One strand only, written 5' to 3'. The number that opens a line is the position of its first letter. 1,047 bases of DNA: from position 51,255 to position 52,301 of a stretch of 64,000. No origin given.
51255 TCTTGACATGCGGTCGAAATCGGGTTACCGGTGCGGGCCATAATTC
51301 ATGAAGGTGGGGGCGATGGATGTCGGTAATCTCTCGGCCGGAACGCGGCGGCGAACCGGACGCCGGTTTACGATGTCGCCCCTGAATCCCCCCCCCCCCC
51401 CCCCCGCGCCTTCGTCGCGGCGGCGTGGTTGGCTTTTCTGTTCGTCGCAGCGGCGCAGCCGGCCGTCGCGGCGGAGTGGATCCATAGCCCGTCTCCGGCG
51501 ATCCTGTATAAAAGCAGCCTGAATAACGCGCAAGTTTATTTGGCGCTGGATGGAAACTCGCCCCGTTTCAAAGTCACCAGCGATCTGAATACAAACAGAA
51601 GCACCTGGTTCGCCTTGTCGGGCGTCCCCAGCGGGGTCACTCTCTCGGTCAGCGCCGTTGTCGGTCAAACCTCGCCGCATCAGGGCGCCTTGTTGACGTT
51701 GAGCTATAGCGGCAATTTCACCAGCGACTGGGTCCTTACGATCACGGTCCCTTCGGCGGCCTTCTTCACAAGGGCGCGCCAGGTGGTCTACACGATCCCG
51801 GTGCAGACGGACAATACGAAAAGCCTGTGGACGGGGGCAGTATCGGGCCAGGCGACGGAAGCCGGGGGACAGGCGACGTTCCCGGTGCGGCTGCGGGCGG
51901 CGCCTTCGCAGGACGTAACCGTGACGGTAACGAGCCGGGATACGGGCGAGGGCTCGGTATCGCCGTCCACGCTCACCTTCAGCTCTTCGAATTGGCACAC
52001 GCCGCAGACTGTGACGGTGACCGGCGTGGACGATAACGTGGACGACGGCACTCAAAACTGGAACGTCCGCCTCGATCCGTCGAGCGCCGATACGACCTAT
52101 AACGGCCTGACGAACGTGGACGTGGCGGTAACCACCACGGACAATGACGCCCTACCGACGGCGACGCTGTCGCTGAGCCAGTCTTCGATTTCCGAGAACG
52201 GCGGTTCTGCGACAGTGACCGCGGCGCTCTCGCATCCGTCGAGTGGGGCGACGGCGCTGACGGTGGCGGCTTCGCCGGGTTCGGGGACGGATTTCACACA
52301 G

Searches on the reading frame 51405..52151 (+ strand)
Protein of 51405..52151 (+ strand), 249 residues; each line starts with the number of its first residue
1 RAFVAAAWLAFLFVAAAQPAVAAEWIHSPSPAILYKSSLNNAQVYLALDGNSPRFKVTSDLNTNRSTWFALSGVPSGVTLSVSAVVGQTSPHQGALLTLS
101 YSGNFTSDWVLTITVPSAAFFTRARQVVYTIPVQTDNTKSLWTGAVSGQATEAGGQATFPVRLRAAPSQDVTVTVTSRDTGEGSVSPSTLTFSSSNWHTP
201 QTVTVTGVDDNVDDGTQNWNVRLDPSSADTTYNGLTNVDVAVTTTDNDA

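Call 75: find_homologous_proteins(query=window:51405-52151:+, max_evalue=1e-8)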
Query seq(249 aa) (249 aa): 596 proteins with E <= 1e-8 among 2698 candidates; the best 120 are listed.
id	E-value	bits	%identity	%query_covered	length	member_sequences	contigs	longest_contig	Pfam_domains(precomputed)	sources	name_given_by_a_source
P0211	4.5e-75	270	49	40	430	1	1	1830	-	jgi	-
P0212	8.1e-71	256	55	39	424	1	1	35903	PF20736.3,PF03160.21,PF17766.8,PF06586.18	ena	-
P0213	9.1e-71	256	55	42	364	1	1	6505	-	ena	-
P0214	3.2e-65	238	50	46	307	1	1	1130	-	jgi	-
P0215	2.3e-64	235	44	51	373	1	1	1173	PF02110.21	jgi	jgi:hypothetical protein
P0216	3.9e-64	234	49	46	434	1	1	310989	PF03160.21,PF17766.8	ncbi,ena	-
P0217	1.6e-62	229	48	40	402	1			-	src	-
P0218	4.6e-61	224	55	39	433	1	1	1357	PF15780.12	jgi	jgi:hypothetical protein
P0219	1.2e-60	223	54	40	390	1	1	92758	-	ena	-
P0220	9.1e-60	220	51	40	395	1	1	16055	PF03160.21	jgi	jgi:hypothetical protein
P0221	3.9e-59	218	58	37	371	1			-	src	-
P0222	6.9e-59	217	54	39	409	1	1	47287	-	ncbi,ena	-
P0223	7.3e-59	217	53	39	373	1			-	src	-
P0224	1.4e-58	216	51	40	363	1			-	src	-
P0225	1.9e-58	216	47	39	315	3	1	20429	-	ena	-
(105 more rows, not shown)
